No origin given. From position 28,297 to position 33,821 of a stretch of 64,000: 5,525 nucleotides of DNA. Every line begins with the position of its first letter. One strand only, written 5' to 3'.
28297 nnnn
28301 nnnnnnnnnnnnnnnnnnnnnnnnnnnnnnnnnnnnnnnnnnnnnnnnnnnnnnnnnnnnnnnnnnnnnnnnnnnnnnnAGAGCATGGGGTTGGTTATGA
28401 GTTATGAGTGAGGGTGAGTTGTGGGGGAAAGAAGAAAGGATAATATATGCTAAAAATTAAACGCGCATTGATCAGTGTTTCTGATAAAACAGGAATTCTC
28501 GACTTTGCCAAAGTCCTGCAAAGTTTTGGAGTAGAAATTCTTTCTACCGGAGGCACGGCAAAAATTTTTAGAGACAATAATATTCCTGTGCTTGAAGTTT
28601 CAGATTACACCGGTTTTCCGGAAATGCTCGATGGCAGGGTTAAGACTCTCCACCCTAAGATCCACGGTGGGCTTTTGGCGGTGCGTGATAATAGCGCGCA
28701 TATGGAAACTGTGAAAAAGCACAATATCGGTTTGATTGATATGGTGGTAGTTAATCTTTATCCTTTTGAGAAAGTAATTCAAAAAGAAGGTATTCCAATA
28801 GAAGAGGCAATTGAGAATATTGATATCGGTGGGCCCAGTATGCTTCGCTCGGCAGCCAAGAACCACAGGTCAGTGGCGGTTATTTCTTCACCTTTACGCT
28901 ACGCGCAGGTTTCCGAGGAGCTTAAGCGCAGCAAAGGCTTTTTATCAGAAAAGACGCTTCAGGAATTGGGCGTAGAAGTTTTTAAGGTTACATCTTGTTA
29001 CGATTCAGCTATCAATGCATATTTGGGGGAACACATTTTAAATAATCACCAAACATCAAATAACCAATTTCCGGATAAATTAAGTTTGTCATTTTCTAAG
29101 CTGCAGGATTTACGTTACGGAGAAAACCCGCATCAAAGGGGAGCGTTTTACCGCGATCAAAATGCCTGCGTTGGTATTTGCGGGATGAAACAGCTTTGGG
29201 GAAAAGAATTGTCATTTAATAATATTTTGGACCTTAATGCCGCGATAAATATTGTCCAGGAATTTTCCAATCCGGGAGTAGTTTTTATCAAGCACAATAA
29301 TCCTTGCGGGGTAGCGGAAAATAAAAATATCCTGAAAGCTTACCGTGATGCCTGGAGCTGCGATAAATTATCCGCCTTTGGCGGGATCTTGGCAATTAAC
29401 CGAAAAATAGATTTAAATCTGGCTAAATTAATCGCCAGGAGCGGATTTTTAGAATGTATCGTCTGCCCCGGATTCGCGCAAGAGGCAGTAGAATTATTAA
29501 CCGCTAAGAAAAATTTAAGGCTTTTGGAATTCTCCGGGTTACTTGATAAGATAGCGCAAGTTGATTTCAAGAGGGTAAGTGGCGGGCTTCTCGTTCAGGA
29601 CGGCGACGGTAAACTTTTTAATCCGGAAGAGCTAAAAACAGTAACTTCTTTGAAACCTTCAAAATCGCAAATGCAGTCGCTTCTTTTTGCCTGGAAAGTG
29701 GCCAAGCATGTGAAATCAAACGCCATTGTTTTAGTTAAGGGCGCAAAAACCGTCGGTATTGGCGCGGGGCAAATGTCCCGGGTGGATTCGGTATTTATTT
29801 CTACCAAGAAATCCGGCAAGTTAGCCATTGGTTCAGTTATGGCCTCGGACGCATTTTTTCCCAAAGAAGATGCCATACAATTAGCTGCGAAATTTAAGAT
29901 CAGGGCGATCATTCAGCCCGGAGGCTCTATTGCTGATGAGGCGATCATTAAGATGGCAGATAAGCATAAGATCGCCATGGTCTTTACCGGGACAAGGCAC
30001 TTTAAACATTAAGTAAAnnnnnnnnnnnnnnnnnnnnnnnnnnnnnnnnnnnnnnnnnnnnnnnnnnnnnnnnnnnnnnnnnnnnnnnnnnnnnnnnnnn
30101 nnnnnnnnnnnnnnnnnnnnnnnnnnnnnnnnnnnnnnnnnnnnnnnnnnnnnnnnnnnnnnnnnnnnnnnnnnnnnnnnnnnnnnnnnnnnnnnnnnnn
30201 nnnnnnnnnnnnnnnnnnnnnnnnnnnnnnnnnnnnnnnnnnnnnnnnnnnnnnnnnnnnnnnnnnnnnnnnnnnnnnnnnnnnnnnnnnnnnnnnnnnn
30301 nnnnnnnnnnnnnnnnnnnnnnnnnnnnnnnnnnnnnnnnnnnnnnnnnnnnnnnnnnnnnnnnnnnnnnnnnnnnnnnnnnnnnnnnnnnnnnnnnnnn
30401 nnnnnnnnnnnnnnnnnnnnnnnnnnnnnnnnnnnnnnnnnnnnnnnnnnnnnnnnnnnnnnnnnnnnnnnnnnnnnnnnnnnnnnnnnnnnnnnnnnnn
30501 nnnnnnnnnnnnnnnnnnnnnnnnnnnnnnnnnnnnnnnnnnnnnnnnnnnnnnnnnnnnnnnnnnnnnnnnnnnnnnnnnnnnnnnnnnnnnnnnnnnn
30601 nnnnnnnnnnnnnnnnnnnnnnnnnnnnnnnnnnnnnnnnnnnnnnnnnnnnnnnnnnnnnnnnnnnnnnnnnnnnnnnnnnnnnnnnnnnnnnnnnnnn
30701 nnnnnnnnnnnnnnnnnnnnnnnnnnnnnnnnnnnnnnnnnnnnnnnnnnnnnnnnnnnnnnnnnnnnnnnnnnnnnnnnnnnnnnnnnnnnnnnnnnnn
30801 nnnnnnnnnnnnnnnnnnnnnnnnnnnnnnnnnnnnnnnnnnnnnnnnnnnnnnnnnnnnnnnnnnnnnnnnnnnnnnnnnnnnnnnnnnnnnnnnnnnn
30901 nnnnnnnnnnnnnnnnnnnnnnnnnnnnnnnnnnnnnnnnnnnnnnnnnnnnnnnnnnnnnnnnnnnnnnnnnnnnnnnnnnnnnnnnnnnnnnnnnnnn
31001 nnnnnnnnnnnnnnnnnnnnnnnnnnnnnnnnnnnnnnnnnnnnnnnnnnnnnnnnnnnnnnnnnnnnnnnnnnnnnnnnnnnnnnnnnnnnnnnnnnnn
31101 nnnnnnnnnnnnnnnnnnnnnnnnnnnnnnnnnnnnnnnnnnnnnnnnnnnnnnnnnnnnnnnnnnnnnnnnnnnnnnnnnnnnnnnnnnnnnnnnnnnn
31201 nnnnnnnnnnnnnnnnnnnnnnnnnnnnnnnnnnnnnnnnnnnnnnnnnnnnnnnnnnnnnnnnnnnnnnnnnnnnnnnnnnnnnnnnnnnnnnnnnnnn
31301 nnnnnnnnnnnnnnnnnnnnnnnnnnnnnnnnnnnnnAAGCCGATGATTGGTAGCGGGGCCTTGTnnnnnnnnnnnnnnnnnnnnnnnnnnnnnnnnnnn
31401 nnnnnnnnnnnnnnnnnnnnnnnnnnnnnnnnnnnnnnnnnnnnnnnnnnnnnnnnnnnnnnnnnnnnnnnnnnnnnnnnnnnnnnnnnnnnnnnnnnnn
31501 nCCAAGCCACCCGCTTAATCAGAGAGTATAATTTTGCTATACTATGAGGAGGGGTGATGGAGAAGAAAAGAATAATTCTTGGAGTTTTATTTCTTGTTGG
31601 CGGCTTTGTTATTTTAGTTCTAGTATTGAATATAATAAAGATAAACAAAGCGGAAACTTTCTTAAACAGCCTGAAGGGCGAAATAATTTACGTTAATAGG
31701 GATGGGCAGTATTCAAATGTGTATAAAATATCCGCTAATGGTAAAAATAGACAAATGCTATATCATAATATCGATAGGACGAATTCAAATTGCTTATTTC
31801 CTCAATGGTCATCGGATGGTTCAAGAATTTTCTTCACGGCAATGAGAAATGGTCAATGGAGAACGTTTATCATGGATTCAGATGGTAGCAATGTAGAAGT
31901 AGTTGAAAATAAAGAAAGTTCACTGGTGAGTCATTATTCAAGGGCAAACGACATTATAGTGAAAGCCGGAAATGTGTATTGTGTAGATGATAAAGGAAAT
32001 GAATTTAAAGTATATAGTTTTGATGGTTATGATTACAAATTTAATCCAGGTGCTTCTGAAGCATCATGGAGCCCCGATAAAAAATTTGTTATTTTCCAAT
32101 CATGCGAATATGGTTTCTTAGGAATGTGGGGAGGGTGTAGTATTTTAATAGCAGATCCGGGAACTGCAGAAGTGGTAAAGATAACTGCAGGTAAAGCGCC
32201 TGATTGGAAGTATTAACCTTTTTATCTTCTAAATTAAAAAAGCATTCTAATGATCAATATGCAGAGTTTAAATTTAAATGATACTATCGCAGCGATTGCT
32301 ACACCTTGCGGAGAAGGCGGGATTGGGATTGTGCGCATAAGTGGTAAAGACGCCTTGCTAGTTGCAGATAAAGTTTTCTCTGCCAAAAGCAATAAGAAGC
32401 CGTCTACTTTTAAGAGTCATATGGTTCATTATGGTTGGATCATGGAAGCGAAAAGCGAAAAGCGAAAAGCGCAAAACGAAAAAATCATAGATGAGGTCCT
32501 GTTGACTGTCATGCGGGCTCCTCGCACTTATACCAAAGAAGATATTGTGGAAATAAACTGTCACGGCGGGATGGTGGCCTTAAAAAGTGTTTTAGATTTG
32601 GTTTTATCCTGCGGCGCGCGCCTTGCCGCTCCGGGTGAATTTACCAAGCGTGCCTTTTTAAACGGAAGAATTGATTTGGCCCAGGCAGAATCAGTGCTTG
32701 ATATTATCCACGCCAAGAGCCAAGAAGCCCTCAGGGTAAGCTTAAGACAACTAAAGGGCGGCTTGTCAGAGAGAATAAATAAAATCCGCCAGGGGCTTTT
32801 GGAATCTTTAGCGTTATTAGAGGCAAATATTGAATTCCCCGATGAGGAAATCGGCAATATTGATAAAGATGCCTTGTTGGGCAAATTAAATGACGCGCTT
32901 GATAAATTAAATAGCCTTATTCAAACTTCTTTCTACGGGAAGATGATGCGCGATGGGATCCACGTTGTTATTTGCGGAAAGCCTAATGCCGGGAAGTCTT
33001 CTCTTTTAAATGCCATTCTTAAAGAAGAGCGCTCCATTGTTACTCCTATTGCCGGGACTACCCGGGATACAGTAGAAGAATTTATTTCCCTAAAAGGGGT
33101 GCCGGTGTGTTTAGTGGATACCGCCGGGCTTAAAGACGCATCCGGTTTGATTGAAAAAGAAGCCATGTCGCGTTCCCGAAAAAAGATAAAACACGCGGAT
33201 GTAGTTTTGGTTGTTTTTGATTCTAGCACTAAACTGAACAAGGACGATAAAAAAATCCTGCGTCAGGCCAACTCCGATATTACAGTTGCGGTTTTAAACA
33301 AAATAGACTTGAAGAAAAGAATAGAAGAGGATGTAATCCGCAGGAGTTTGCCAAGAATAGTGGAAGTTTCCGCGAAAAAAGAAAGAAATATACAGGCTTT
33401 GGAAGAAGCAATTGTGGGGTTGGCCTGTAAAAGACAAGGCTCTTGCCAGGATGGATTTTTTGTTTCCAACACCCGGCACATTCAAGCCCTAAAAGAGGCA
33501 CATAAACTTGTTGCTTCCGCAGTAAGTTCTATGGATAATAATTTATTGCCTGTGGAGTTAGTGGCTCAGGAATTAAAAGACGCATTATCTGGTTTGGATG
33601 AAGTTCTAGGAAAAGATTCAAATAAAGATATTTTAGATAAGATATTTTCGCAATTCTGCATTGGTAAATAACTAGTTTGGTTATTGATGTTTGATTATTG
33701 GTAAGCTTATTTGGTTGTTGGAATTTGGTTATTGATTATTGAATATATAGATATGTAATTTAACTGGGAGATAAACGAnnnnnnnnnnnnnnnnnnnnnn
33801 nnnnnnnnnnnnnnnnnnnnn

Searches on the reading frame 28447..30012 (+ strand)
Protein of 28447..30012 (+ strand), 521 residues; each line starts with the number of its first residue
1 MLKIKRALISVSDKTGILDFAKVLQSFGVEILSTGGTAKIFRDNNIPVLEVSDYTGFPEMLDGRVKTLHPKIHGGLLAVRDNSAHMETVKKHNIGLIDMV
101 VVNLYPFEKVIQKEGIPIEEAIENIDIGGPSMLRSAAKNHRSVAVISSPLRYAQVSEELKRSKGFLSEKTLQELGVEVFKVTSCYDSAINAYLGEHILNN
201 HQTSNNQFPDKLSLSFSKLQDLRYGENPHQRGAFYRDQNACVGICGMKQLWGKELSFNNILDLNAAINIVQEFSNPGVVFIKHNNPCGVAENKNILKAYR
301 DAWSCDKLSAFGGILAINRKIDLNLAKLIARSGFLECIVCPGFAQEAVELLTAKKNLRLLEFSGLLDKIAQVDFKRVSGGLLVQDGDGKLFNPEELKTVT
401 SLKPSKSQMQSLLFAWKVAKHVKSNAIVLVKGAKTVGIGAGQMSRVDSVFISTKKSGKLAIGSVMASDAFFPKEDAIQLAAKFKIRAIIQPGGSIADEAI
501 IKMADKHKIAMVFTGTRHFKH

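Call 65: search_protein_families(library=pfam, proteins=[window:28447-30012:+], max_evalue=0.00001)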
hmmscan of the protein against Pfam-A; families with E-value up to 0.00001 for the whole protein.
window:28447-30012:+ (521 aa): 2 families
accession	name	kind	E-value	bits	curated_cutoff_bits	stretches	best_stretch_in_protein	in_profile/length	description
PF01808.24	AICARFT_IMPCHas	-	1.5e-113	379.8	25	1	136-455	1-311/311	AICARFT/IMPCHase bienzyme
PF02142.27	MGS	-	1.7e-25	89.4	24.1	1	16-130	1-93/94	MGS-like domain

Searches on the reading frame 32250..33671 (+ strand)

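Call 65: search_protein_families(library=pfam, proteins=[window:32250-33671:+], max_evalue=0.00001)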
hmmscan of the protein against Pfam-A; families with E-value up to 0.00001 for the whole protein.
window:32250-33671:+ (473 aa): 5 families
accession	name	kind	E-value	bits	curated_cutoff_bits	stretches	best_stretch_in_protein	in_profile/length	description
PF12631.12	MnmE_helical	-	2.4e-55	188.4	40.1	1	143-470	1-211/211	MnmE helical domain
PF10396.14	TrmE_N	-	2.1e-43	147.7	29.8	1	12-140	1-117/117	GTP-binding protein TrmE N-terminus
PF01926.29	MMR_HSR1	-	9.4e-26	90.6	21.9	1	238-351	1-113/113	50S ribosome-binding GTPase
PF02421.24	FeoB_N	-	4.9e-11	42.8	27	1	238-388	2-156/156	Ferrous iron transport protein B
PF00350.29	Dynamin_N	-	7.7e-09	36.2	27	0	239-270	1-32/168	Dynamin family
